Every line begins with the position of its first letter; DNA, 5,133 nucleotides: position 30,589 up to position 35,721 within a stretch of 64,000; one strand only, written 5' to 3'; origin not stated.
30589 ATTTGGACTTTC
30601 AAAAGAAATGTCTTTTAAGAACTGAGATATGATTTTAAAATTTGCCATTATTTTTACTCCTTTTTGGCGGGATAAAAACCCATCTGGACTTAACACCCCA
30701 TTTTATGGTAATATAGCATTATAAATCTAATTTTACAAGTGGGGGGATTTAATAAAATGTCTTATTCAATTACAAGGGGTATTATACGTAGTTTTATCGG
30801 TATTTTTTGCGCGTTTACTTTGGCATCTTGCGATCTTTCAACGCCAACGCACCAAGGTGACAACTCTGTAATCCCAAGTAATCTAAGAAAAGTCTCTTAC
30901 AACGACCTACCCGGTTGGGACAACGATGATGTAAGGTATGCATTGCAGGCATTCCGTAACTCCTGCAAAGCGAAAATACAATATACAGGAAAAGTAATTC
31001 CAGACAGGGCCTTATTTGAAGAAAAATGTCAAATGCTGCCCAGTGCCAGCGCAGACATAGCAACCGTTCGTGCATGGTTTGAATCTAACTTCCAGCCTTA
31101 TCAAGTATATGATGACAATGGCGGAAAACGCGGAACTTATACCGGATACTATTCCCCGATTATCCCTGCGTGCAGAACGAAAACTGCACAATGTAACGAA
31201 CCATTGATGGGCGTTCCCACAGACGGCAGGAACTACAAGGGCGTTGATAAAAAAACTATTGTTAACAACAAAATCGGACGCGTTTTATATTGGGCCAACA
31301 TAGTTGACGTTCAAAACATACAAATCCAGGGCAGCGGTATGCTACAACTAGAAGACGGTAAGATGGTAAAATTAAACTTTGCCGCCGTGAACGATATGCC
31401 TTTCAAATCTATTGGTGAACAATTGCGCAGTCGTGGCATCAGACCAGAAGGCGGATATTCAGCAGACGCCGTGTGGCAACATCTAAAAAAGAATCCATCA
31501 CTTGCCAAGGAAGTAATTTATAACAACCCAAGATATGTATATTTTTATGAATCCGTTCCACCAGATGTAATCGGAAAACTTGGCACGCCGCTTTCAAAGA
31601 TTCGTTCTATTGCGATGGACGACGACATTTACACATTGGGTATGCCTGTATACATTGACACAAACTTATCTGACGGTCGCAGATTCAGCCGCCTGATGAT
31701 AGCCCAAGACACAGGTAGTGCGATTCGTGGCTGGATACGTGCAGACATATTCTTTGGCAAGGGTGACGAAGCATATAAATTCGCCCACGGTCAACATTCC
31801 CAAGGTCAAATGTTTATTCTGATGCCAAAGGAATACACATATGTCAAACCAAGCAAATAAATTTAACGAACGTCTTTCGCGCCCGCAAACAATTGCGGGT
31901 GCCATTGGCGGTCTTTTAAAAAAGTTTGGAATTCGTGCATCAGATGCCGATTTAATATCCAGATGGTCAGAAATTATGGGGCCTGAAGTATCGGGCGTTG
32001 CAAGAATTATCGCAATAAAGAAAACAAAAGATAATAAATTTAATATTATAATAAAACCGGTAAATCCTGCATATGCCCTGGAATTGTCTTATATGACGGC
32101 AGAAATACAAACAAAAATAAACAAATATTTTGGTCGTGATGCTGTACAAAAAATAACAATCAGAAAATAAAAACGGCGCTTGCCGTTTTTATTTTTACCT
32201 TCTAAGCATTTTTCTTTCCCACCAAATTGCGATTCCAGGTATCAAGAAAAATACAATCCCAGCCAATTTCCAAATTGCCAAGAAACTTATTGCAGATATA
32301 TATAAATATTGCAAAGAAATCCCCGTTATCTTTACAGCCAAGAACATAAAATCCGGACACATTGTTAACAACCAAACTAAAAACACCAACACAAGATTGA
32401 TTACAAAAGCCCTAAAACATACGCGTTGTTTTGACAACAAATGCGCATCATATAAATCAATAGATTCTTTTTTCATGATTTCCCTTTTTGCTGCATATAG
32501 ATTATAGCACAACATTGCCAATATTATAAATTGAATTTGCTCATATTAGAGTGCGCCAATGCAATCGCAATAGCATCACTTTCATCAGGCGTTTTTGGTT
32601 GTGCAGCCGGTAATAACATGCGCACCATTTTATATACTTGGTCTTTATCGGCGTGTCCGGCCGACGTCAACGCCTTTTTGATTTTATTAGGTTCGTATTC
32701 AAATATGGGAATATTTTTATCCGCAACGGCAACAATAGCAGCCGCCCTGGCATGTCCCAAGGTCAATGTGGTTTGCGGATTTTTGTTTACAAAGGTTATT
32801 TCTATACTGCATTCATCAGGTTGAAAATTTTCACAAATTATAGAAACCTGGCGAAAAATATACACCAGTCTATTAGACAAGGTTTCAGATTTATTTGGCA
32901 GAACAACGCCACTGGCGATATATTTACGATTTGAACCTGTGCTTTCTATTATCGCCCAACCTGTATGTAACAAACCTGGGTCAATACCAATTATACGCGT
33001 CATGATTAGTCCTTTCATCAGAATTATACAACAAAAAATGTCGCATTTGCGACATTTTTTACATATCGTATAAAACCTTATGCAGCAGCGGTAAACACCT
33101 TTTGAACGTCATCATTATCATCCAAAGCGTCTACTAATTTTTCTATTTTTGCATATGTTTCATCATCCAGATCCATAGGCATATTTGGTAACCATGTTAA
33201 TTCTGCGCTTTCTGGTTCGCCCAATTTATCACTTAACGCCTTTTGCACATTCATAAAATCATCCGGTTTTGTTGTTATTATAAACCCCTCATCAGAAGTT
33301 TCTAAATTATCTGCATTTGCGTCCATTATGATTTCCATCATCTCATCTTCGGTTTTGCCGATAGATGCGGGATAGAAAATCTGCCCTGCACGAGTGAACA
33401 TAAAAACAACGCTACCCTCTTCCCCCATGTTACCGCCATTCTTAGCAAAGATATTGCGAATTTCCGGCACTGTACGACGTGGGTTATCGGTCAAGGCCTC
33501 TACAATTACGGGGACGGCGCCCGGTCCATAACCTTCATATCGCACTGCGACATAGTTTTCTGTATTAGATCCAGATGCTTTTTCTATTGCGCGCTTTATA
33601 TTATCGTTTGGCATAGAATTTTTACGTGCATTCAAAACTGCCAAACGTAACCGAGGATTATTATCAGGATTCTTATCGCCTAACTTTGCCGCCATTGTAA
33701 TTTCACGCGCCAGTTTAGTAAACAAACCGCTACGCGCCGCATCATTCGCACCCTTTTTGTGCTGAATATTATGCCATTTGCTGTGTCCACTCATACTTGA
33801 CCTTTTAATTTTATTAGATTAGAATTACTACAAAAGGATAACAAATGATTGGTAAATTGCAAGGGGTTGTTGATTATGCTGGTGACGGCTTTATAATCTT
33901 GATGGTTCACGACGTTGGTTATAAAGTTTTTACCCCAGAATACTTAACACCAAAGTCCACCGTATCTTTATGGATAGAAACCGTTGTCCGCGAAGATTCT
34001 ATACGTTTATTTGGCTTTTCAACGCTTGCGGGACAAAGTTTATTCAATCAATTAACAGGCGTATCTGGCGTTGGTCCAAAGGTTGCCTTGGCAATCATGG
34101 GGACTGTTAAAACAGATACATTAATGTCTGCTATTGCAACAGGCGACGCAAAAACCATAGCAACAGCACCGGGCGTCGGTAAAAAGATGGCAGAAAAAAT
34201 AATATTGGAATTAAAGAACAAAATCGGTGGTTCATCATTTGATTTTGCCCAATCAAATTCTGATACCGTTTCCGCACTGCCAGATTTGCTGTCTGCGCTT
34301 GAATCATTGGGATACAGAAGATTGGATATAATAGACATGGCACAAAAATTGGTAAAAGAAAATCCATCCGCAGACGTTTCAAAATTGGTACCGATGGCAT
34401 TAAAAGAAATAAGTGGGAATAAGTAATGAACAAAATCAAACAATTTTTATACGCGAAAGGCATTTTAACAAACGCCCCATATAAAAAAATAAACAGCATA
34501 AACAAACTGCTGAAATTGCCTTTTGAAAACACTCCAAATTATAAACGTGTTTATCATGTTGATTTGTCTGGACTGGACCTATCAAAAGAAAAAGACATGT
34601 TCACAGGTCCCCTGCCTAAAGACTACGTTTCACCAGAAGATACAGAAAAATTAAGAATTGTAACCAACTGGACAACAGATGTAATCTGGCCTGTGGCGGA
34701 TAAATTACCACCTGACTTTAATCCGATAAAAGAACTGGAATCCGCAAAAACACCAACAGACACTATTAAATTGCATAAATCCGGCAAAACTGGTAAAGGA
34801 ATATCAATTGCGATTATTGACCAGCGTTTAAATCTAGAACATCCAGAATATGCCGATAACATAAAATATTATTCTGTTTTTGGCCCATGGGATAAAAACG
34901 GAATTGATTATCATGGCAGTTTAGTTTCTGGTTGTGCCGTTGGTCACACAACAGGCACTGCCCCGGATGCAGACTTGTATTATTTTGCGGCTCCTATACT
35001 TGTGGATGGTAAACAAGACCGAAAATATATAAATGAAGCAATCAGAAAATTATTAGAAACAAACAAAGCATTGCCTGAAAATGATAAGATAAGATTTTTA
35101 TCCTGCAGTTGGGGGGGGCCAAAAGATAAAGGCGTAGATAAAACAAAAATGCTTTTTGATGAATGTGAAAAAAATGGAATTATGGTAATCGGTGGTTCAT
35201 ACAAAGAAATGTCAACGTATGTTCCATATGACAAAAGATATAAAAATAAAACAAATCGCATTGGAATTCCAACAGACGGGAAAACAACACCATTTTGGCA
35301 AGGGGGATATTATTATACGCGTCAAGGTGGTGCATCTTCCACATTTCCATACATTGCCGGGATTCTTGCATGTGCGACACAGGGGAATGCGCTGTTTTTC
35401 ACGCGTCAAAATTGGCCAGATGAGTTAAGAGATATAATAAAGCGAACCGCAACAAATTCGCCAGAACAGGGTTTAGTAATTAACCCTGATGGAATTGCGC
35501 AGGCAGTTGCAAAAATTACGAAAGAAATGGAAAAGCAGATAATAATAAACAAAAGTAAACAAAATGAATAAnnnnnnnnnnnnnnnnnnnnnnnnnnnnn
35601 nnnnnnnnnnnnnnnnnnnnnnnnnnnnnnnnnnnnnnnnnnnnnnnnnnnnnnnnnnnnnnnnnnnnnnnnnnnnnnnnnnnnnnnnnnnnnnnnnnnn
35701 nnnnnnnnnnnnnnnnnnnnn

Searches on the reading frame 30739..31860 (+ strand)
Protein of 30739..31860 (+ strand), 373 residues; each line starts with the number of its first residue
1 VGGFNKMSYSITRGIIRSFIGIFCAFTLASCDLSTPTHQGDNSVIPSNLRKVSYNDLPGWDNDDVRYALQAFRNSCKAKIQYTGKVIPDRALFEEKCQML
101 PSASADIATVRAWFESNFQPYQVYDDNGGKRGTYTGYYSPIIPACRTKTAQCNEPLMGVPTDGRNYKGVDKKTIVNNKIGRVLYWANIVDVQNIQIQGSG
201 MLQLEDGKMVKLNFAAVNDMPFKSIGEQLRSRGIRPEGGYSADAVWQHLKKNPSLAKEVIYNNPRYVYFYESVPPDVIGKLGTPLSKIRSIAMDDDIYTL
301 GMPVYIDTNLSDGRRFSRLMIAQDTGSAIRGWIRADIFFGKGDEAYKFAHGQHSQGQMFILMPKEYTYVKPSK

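Call 60: search_protein_families(library=pfam, proteins=[window:30739-31860:+], max_evalue=0.0001)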
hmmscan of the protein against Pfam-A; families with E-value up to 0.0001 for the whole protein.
window:30739-31860:+ (373 aa): 2 families
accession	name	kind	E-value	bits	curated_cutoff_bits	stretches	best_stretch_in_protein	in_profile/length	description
PF03562.22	MltA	-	4.8e-29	101.9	24.3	1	175-269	68-162/163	MltA specific insert domain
PF06725.17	3D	-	6.3e-19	68.4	23.8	1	289-361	1-71/72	3D domain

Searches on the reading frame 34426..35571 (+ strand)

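Call 60: search_protein_families(library=pfam, proteins=[window:34426-35571:+], max_evalue=0.0001)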
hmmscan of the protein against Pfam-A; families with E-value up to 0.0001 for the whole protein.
window:34426-35571:+ (381 aa): 1 family
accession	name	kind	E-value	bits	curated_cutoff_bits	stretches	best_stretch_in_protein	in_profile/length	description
PF00082.27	Peptidase_S8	-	3.8e-14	53.1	21.8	1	123-240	1-130/288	Subtilase family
